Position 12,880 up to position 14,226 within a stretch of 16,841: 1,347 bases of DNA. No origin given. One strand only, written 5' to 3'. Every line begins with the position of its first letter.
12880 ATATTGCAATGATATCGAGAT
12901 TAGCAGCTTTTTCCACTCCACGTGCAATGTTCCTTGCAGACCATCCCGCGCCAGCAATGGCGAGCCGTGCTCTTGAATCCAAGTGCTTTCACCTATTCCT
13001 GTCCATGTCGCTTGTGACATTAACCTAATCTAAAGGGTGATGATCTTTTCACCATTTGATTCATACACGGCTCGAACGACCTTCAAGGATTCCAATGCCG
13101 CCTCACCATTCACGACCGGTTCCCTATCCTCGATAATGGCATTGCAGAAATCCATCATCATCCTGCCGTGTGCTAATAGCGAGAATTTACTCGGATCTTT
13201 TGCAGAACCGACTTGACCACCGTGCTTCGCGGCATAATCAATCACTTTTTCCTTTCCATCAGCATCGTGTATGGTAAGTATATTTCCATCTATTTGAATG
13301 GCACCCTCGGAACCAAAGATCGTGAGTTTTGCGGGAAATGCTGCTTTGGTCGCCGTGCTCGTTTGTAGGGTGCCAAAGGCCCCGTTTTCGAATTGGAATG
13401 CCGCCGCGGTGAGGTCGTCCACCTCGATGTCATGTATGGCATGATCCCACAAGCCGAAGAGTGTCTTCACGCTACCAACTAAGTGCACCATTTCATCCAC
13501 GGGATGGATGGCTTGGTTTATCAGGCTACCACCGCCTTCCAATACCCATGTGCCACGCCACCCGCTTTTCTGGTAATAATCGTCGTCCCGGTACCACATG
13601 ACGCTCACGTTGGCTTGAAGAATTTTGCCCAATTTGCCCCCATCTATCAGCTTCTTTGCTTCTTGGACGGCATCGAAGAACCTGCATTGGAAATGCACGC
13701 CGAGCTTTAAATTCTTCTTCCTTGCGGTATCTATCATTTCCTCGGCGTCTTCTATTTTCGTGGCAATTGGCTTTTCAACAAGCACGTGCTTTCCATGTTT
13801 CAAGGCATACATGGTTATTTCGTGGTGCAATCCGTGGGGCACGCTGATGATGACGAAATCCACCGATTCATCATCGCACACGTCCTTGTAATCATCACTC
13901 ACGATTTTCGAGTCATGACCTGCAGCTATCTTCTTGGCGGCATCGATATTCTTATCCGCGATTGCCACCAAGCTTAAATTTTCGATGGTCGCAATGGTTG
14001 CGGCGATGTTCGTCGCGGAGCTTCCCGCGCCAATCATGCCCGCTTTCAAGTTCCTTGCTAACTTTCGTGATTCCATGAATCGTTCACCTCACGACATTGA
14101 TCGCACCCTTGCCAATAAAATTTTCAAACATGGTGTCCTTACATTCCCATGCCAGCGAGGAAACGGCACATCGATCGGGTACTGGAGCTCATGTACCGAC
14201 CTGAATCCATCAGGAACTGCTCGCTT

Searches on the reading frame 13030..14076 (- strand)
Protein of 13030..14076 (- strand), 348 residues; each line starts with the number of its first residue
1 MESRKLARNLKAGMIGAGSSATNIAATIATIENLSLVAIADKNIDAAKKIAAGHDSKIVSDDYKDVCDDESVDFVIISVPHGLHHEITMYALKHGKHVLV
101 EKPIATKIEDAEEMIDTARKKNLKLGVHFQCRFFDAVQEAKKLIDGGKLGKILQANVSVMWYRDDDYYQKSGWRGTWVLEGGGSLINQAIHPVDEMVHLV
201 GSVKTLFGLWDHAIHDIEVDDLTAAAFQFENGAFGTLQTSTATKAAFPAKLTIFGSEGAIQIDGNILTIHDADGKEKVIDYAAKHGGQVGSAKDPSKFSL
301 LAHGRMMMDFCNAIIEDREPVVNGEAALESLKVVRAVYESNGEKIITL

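Call 11: search_protein_families(library=pfam, proteins=[window:13030-14076:-], max_evalue=0.001)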
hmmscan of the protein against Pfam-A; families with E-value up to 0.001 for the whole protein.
window:13030-14076:- (348 aa): 4 families
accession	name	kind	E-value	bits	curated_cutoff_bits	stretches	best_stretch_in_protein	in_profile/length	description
PF22725.1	GFO_IDH_MocA_C3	-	5.8e-27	94.6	27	1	137-260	1-123/124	GFO/IDH/MocA C-terminal domain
PF01408.29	GFO_IDH_MocA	-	2.4e-26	93.2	24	1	11-128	2-119/120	Oxidoreductase family, NAD-binding Rossmann fold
PF02894.22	GFO_IDH_MocA_C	-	7.1e-22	78.7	22.9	1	141-343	1-212/218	Oxidoreductase family, C-terminal alpha/beta domain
PF03447.22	NAD_binding_3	-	0.00041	21.5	24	1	17-124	2-112/116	Homoserine dehydrogenase, NAD binding domain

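Call 57: search_protein_families(library=ncbifam, proteins=[window:13030-14076:-], max_evalue=0.00001)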
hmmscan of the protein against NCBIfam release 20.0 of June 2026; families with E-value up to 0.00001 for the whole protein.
window:13030-14076:- (348 aa): 9 families
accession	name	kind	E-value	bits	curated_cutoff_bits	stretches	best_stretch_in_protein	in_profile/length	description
NF040723.1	UDP-GlcNAcDh_Arch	equivalog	8.9e-39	133.8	450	1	10-339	1-299/302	UDP-N-acetylglucosamine 3-dehydrogenase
TIGR04380.1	myo_inos_iolG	equivalog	1.8e-36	125.7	355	1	10-342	2-324/330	inositol 2-dehydrogenase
NF052479.1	LevoglcsnDh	equivalog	4.2e-29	101.4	650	1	37-208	39-210/386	levoglucosan dehydrogenase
NF041392.1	XylDh_Gfo6_Halo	equivalog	1.4e-25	89.9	350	1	10-342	17-343/350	D-xylose 1-dehydrogenase Gfo6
NF008607.0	PRK11579.1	subfamily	7.7e-21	74.4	330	1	8-207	3-196/346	oxidoreductase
NF007574.0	PRK10206.1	equivalog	9.6e-19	67.6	352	1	53-258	47-243/345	oxidoreductase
NF052679.1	InsChiInosDhIolG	equivalog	6.2e-14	51.8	540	1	10-155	3-151/343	bifunctional inositol 2-dehydrogenase/D-chiro-inositol 1-dehydrogenase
NF058563.1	BT_2159_fam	equivalog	5.5e-11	42.1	650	1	11-153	2-144/350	disaccharide 3-dehydrogenase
NF058561.1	BT_2158_fam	equivalog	5.3e-10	38.5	750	1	15-156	41-181/487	glycoside 3-dehydrogenase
